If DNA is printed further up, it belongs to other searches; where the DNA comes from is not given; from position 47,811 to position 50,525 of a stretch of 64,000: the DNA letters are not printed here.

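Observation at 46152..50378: AEP primase-polymerase / SF2 helicase fusion divergently paired with darTG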

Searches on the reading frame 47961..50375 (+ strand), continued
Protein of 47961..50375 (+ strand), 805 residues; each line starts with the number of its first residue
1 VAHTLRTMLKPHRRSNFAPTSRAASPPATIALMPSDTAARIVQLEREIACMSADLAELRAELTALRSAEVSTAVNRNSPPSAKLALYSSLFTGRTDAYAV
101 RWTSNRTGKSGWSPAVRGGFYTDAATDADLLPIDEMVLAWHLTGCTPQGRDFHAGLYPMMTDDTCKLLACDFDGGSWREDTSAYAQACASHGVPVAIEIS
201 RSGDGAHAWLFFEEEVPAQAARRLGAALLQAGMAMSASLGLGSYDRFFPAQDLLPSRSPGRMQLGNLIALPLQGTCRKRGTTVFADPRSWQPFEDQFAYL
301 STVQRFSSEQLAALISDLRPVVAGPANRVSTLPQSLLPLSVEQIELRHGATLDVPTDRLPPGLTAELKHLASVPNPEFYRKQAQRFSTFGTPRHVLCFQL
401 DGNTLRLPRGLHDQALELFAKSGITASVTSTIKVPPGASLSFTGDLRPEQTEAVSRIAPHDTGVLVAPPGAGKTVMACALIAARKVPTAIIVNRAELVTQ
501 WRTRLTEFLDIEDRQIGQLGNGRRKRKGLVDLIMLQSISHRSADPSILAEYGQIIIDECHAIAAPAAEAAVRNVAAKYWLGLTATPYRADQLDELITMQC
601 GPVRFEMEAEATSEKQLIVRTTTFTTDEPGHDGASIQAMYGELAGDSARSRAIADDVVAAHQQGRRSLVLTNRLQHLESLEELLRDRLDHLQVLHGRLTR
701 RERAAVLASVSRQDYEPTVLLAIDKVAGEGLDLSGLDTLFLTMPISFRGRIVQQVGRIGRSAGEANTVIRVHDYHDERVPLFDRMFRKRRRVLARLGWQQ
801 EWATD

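Call 17: find_homologous_proteins(query=window:47961-50375:+, max_evalue=0.00001)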
Query window:47961-50375:+ (805 aa): 4911 proteins with E <= 0.00001 among 8000 candidates; the best 120 are listed.
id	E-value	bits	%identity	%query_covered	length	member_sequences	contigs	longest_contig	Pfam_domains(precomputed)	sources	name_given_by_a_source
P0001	0.0e+0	1735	100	96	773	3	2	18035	PF00270.36,PF22548.3,PF00271.38,PF04851.22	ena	-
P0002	0.0e+0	1136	66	95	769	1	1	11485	PF00270.36,PF22548.3,PF00271.38,PF04851.22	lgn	-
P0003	0.0e+0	1091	64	95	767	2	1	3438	PF00270.36,PF22548.3,PF00271.38,PF04851.22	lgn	-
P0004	1.7e-297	1007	59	95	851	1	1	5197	PF00270.36,PF22548.3,PF00271.38,PF04851.22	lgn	-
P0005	2.7e-293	993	58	96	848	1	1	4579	PF00270.36,PF22548.3,PF00271.38,PF22590.3,PF04851.22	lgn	-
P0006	9.3e-291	985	58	94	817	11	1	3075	PF00270.36,PF22548.3,PF00271.38,PF04851.22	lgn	-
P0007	1.0e-279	948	54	96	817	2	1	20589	PF00270.36,PF22548.3,PF00271.38,PF04851.22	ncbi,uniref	ncbi:DEAD/DEAH box helicase family protein [Glaciihabitans sp. UYNi722]|uniref:TOTE conflict system 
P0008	4.1e-279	946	57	90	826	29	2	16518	PF00270.36,PF21090.4,PF22548.3,PF00271.38,PF22590.3,PF04851.22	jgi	-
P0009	5.3e-279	946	56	95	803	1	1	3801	PF00270.36,PF22548.3,PF00271.38,PF04851.22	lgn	-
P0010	1.8e-278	944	55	94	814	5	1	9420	PF00270.36,PF22548.3,PF00271.38,PF04851.22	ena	-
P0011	2.4e-277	941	56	91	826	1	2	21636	PF00270.36,PF22548.3,PF00271.38,PF04851.22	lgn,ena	-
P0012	3.8e-277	940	58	90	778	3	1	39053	PF00270.36,PF22548.3,PF00271.38,PF04851.22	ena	-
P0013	8.7e-277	939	57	91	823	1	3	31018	PF00270.36,PF22548.3,PF00271.38,PF04851.22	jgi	jgi:superfamily II DNA or RNA helicase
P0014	1.4e-275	935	53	96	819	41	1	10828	PF00270.36,PF22548.3,PF00271.38,PF04851.22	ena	-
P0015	3.1e-275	934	54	97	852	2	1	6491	PF00270.36,PF22548.3,PF00271.38,PF04851.22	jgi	jgi:superfamily II DNA or RNA helicase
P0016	1.6e-274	931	57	90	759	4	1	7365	PF00270.36,PF22548.3,PF00271.38,PF04851.22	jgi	jgi:superfamily II DNA or RNA helicase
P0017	1.8e-274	931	54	94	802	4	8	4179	PF00270.36,PF22548.3,PF00271.38,PF04851.22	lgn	-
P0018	9.0e-274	929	54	94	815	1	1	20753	PF00270.36,PF22548.3,PF00271.38,PF04851.22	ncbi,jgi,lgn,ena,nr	ncbi:MAG TPA: helicase [Microbacteriaceae bacterium]|jgi:superfamily II DNA or RNA helicase|nr:helic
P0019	8.2e-273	926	56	95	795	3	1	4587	PF00270.36,PF22548.3,PF00271.38,PF22590.3,PF04851.22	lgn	-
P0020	1.5e-272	925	55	94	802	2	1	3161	PF00270.36,PF22548.3,PF00271.38,PF22590.3,PF04851.22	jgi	jgi:superfamily II DNA or RNA helicase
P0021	1.7e-272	924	56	95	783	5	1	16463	PF00270.36,PF22548.3,PF00271.38,PF04851.22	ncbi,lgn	-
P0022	1.3e-270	918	55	95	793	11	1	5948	PF00270.36,PF22548.3,PF00271.38,PF04851.22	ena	-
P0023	2.9e-270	917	56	90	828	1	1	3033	PF00270.36,PF22548.3,PF00271.38,PF04851.22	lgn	-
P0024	1.4e-268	912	55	90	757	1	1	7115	PF00270.36,PF22548.3,PF00271.38,PF04851.22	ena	-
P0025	4.3e-267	907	57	93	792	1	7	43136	PF22548.3,PF00271.38,PF04851.22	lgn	-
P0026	2.3e-266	904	57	90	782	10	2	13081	PF00270.36,PF22548.3,PF00271.38,PF04851.22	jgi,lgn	jgi:superfamily II DNA or RNA helicase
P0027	1.3e-265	902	55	96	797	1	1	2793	PF00270.36,PF22548.3,PF00271.38,PF04851.22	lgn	-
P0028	4.4e-265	900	55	95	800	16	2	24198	PF00270.36,PF22548.3,PF00271.38,PF04851.22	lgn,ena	-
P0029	5.1e-265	900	53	95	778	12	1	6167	PF00270.36,PF22548.3,PF00271.38,PF04851.22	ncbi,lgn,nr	ncbi:MAG: DEAD/DEAH box helicase family protein [Dietzia sp.]|nr:DEAD/DEAH box helicase family prote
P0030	5.4e-265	900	54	94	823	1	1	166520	PF00270.36,PF22548.3,PF00271.38,PF04851.22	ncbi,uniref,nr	ncbi:DEAD/DEAH box helicase [Cryobacterium frigoriphilum]|uniref:DEAD/DEAH box helicase n=1 Tax=Cryo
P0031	8.0e-265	899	54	95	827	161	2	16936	PF00270.36,PF22548.3,PF00271.38,PF04851.22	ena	-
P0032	8.2e-265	899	55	95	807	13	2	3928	PF00270.36,PF22548.3,PF00271.38,PF04851.22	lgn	-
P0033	1.3e-264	898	55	94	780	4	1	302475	PF00270.36,PF22548.3,PF00271.38,PF04851.22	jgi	jgi:superfamily II DNA or RNA helicase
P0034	2.4e-264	898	52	96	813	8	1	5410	PF00270.36,PF22548.3,PF00271.38,PF22590.3,PF04851.22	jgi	-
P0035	4.0e-264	897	55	94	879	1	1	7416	PF00270.36,PF22548.3,PF00271.38,PF04851.22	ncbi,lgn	-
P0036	4.1e-264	897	54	94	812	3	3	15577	PF00270.36,PF22548.3,PF00271.38,PF22590.3,PF04851.22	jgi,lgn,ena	jgi:superfamily II DNA or RNA helicase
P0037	4.3e-264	897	53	94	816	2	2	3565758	PF00270.36,PF22548.3,PF00271.38,PF04851.22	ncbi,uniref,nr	ncbi:DEAD/DEAH box helicase [Cryobacterium psychrophilum]|uniref:DEAD/DEAH box helicase n=1 Tax=Cryo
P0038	8.2e-264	896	54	95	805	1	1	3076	PF00270.36,PF22548.3,PF00271.38,PF04851.22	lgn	-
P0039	9.5e-264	896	54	95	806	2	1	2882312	PF00270.36,PF22548.3,PF00271.38,PF04851.22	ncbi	ncbi:MAG: TOTE conflict system archaeo-eukaryotic primase domain-containing protein [Leucobacter sp.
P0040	1.0e-263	895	54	94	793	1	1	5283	PF00270.36,PF22548.3,PF00271.38,PF04851.22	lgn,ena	-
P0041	1.5e-263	895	54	94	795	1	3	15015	PF00270.36,PF22548.3,PF00271.38,PF04851.22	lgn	-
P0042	7.5e-263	893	54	95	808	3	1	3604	PF00270.36,PF22548.3,PF00271.38,PF04851.22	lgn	-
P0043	1.0e-262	892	53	95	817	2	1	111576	PF00270.36,PF22548.3,PF13401.13,PF00271.38,PF04851.22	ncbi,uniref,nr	ncbi:DEAD/DEAH box helicase [Cryobacterium sp. Y11]|uniref:DEAD/DEAH box helicase n=1 Tax=Cryobacter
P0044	1.0e-262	892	54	94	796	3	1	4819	PF00270.36,PF22548.3,PF00271.38,PF04851.22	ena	-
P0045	1.2e-262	892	53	94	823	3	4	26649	PF00270.36,PF22548.3,PF00271.38,PF04851.22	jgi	jgi:superfamily II DNA or RNA helicase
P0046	1.5e-262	892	53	94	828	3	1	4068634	PF00270.36,PF22548.3,PF00271.38,PF04851.22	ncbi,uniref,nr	ncbi:DEAD/DEAH box helicase [Cryobacterium sp. SO1]|uniref:DEAD/DEAH box helicase n=1 Tax=Cryobacter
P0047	3.7e-262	890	54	94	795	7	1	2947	PF00270.36,PF22548.3,PF00271.38,PF04851.22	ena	-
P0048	6.2e-262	890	54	94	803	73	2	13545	PF00270.36,PF22548.3,PF00271.38,PF04851.22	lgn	-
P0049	9.5e-262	889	57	91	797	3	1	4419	PF00270.36,PF22548.3,PF00271.38,PF04851.22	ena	-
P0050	1.3e-261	889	55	94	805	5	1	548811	PF00270.36,PF22548.3,PF00271.38,PF04851.22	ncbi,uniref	ncbi:DEAD/DEAH box helicase family protein [Kocuria sp. CPCC 205292]|uniref:TOTE conflict system arc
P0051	1.0e-260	886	54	94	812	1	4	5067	PF00270.36,PF22548.3,PF00271.38,PF04851.22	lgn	-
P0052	1.1e-260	885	55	95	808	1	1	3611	PF00270.36,PF22548.3,PF00271.38,PF04851.22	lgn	-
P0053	3.1e-260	884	53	95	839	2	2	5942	PF00270.36,PF22548.3,PF00271.38,PF04851.22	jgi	jgi:superfamily II DNA or RNA helicase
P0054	3.7e-260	884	54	94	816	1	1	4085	PF00270.36,PF22548.3,PF00271.38,PF04851.22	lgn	-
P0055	6.2e-260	883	52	95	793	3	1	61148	PF00270.36,PF22548.3,PF00271.38,PF04851.22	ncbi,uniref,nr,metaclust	ncbi:hypothetical protein A6F49_02480 [Enteractinococcus helveticum]|uniref:Helicase n=1 Tax=Enterac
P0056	7.7e-260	883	56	90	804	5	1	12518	PF00270.36,PF22548.3,PF00271.38,PF04851.22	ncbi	-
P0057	8.8e-260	882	54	95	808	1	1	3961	PF00270.36,PF22548.3,PF00271.38,PF04851.22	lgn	-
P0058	2.8e-259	881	56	90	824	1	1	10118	PF00270.36,PF22548.3,PF00271.38,PF04851.22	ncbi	-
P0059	3.5e-259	880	53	94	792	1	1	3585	PF00270.36,PF22548.3,PF00271.38,PF04851.22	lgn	-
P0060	1.1e-258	879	55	90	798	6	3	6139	PF00270.36,PF22548.3,PF00271.38,PF04851.22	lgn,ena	-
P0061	1.2e-258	879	54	95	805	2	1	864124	PF04508.18,PF00270.36,PF22548.3,PF00271.38,PF04851.22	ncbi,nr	ncbi:helicase [Kocuria salina]|nr:helicase [Kocuria salina]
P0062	1.3e-258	879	52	95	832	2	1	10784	PF00270.36,PF22548.3,PF00271.38,PF04851.22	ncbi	-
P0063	2.1e-258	878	53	97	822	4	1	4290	PF00270.36,PF22548.3,PF00271.38,PF04851.22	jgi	jgi:superfamily II DNA or RNA helicase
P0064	6.9e-258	876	56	90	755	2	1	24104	PF00270.36,PF22548.3,PF00271.38,PF04851.22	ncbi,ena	-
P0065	3.6e-257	874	55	94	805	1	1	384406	PF00270.36,PF22548.3,PF00271.38,PF04851.22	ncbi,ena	-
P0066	9.2e-257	872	55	90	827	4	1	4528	PF00270.36,PF22548.3,PF00271.38,PF04851.22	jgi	jgi:superfamily II DNA or RNA helicase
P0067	1.0e-256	872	55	95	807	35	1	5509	PF04508.18,PF00270.36,PF22548.3,PF00271.38,PF04851.22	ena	-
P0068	1.4e-256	872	55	90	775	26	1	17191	PF00270.36,PF22548.3,PF00271.38,PF04851.22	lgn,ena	-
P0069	1.5e-256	872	53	94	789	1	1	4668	PF00270.36,PF22548.3,PF00271.38,PF04851.22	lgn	-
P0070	2.3e-256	871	53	95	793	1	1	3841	PF00270.36,PF22548.3,PF00271.38,PF04851.22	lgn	-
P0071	2.2e-255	868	53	94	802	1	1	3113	PF00270.36,PF22548.3,PF00271.38,PF04851.22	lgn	-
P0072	6.4e-255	866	54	95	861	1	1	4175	PF00270.36,PF22548.3,PF00271.38,PF04851.22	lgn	-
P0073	1.2e-254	865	53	94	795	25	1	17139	PF00270.36,PF22548.3,PF00271.38,PF04851.22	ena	-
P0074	2.1e-254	865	54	94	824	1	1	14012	PF00270.36,PF22548.3,PF00271.38,PF04851.22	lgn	-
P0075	3.2e-254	864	54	90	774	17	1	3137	PF00270.36,PF22548.3,PF00271.38,PF04851.22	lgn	-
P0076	1.6e-253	862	53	94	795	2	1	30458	PF00270.36,PF22548.3,PF00271.38,PF04851.22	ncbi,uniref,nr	ncbi:helicase [Cryobacterium sp. TmT2-59]|uniref:DEAD/DEAH box helicase n=1 Tax=Cryobacterium sp. Tm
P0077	1.3e-251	855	56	90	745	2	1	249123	PF00270.36,PF22548.3,PF00271.38,PF04851.22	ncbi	ncbi:TOTE conflict system archaeo-eukaryotic primase domain-containing protein [Humibacter ginsengit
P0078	1.8e-251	855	53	94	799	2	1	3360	PF00270.36,PF22548.3,PF00271.38,PF04851.22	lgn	-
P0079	3.4e-251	854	53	94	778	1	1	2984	PF00270.36,PF22548.3,PF00271.38,PF04851.22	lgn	-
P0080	6.0e-251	853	52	94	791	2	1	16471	PF00270.36,PF22548.3,PF00271.38,PF04851.22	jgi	jgi:superfamily II DNA or RNA helicase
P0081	1.9e-250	852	54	94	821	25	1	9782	PF00270.36,PF22548.3,PF00271.38,PF04851.22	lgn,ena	-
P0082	1.6e-249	849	52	95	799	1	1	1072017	PF00270.36,PF22548.3,PF00271.38,PF04851.22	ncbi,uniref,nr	ncbi:helicase [Pilimelia anulata]|uniref:Helicase n=1 Tax=Pilimelia anulata TaxID=53371 RepID=A0A8J3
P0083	2.6e-249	848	53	94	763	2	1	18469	PF00270.36,PF22548.3,PF00271.38,PF04851.22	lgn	-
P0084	1.7e-248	845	51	95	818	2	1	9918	PF00270.36,PF22548.3,PF00271.38,PF22590.3,PF04851.22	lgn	-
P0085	2.7e-248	844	53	96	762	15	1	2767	PF21090.4,PF22548.3,PF00271.38,PF04851.22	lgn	-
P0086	2.1e-247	842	52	92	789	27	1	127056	PF00270.36,PF22548.3,PF00271.38,PF04851.22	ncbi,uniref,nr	ncbi:DEAD/DEAH box helicase [Cryobacterium sp. M23]|uniref:DEAD/DEAH box helicase n=1 Tax=Cryobacter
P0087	1.6e-245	835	53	90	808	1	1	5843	PF00270.36,PF22548.3,PF00271.38,PF04851.22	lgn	-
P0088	2.7e-245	835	55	85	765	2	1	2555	PF00270.36,PF22548.3,PF00271.38,PF04851.22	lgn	-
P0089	4.0e-241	821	51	95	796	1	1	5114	PF00270.36,PF13604.13,PF22548.3,PF00271.38,PF04851.22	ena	-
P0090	1.1e-240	819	50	95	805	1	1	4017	PF00270.36,PF00176.30,PF22548.3,PF00271.38,PF04851.22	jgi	jgi:superfamily II DNA or RNA helicase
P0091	1.6e-240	819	52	91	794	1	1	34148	PF00270.36,PF22548.3,PF00271.38,PF04851.22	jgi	jgi:superfamily II DNA or RNA helicase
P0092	3.6e-240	818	53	92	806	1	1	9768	PF00270.36,PF22548.3,PF00271.38,PF04851.22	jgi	jgi:superfamily II DNA or RNA helicase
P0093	1.4e-239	816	51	94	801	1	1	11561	PF00270.36,PF22548.3,PF00271.38,PF04851.22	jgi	jgi:superfamily II DNA or RNA helicase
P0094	3.3e-239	814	53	90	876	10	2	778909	PF00270.36,PF00176.30,PF22548.3,PF00271.38,PF23359.2,PF04851.22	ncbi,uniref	ncbi:TOTE conflict system archaeo-eukaryotic primase domain-containing protein [Nonomuraea wenchange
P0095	1.7e-238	812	56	80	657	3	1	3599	PF00270.36,PF22548.3,PF00271.38,PF04851.22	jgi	jgi:superfamily II DNA or RNA helicase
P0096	8.1e-238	810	52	90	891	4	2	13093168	PF00270.36,PF22548.3,PF00271.38,PF23359.2,PF04851.22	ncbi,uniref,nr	ncbi:DEAD/DEAH box helicase family protein [Nonomuraea angiospora]|uniref:Superfamily II DNA or RNA 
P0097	3.5e-237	808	51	94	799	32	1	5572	PF00270.36,PF22548.3,PF00271.38,PF04851.22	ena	-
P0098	7.0e-237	807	50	95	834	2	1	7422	PF00270.36,PF22548.3,PF00271.38,PF04851.22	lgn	-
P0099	9.2e-237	806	57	84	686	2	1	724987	PF00270.36,PF22548.3,PF00271.38,PF04851.22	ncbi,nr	nr:DEAD/DEAH box helicase [Demequina soli]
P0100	1.0e-236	806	51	93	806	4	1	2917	PF00270.36,PF22548.3,PF00271.38,PF04851.22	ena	-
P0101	1.1e-236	806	52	92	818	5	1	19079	PF00270.36,PF22548.3,PF00271.38,PF04851.22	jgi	jgi:superfamily II DNA or RNA helicase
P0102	2.0e-236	805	51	93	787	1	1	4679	PF22548.3,PF00271.38,PF04851.22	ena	-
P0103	3.2e-236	805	51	94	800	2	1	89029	PF00270.36,PF22548.3,PF00271.38,PF04851.22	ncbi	ncbi:TOTE conflict system archaeo-eukaryotic primase domain-containing protein [Leucobacter sp. HY19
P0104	4.7e-236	804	52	90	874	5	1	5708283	PF00270.36,PF22548.3,PF00271.38,PF23359.2,PF04851.22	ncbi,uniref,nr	ncbi:TOTE conflict system archaeo-eukaryotic primase domain-containing protein [Kitasatospora azatic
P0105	8.6e-236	803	54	85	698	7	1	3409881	PF00270.36,PF22548.3,PF00271.38,PF04851.22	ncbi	-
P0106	1.1e-235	803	50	93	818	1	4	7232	PF00270.36,PF22548.3,PF00271.38,PF04851.22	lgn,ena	-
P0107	4.5e-235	801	50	94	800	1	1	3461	PF00270.36,PF22548.3,PF00271.38,PF22590.3,PF04851.22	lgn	-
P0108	1.6e-234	799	53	89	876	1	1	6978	PF00270.36,PF22548.3,PF00271.38,PF23359.2,PF04851.22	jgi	jgi:superfamily II DNA or RNA helicase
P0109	3.1e-234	798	52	90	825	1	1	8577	PF00270.36,PF00176.30,PF22548.3,PF00271.38,PF04851.22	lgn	-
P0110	4.0e-234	798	53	90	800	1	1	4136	PF00270.36,PF22548.3,PF04851.22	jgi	jgi:superfamily II DNA or RNA helicase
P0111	4.1e-234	798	50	94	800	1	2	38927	PF00270.36,PF22548.3,PF00271.38,PF04851.22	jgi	jgi:superfamily II DNA or RNA helicase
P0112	1.3e-233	796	52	90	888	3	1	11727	PF00270.36,PF22548.3,PF00271.38,PF23359.2,PF04851.22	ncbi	ncbi:TOTE conflict system archaeo-eukaryotic primase domain-containing protein [Streptomyces incanus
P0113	5.0e-233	794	52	90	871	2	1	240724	PF00270.36,PF22548.3,PF00271.38,PF23359.2,PF04851.22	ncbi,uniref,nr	ncbi:TOTE conflict system archaeo-eukaryotic primase domain-containing protein [Streptomyces luteolu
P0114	5.5e-233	794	53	88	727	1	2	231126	PF00270.36,PF22548.3,PF00271.38,PF04851.22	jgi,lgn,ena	-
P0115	7.1e-233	793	53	89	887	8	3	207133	PF00270.36,PF22548.3,PF00271.38,PF23359.2,PF04851.22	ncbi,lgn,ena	ncbi:DEAD/DEAH box helicase family protein [Streptomyces aureus]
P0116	1.2e-232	793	52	91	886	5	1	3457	PF00270.36,PF22548.3,PF00271.38,PF23359.2,PF04851.22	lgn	-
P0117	1.4e-232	793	52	90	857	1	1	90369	PF00270.36,PF22548.3,PF00271.38,PF23359.2,PF04851.22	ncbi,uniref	ncbi:DEAD/DEAH box helicase family protein [Sphaerimonospora cavernae]|uniref:DEAD/DEAH box helicase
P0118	1.4e-232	792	52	90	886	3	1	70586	PF00270.36,PF22548.3,PF00271.38,PF23359.2,PF04851.22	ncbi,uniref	ncbi:DEAD/DEAH box helicase family protein [Streptomyces sp. NPDC005784]|uniref:TOTE conflict system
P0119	2.2e-232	792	52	90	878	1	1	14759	PF00270.36,PF22548.3,PF00271.38,PF23359.2,PF04851.22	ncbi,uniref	ncbi:histone-like nucleoid-structuring protein Lsr2 [Kitasatospora sp. NPDC085895]|uniref:TOTE confl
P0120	3.9e-232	791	50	91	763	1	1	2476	PF00270.36,PF21090.4,PF22548.3,PF00271.38,PF04851.22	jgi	-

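Call 19: find_encoding_contigs(protein=P0001, flank=10000, max_places=6)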
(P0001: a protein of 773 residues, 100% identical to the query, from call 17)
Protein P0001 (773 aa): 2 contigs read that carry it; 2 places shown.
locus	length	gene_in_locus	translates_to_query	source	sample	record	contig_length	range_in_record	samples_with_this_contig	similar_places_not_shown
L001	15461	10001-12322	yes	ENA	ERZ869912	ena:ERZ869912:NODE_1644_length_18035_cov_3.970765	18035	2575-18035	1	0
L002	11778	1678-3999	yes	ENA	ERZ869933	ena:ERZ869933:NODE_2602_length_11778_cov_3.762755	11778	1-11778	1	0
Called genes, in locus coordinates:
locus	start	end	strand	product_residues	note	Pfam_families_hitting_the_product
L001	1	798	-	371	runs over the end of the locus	PF00528:BPD_transp_1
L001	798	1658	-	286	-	PF01418:HTH_6, PF01380:SIS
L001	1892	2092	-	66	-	-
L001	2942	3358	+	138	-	-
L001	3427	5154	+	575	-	PF13625:Helicase_C_3, PF04851:ResIII, PF16203:ERCC3_RAD25_C, PF00271:Helicase_C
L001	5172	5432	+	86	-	-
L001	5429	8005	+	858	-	PF13625:Helicase_C_3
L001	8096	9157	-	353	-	PF01661:Macro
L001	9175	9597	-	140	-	PF14487:DarT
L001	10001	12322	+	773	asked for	PF22548:AEP-TOTE, PF04851:ResIII, PF00270:DEAD (weak), PF00271:Helicase_C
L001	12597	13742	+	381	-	PF13173:AAA_14, PF13635:DUF4143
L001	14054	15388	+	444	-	PF01547:SBP_bac_1, PF13416:SBP_bac_8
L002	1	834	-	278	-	?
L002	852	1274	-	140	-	PF14487:DarT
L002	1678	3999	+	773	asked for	PF22548:AEP-TOTE, PF04851:ResIII, PF00270:DEAD (weak), PF00271:Helicase_C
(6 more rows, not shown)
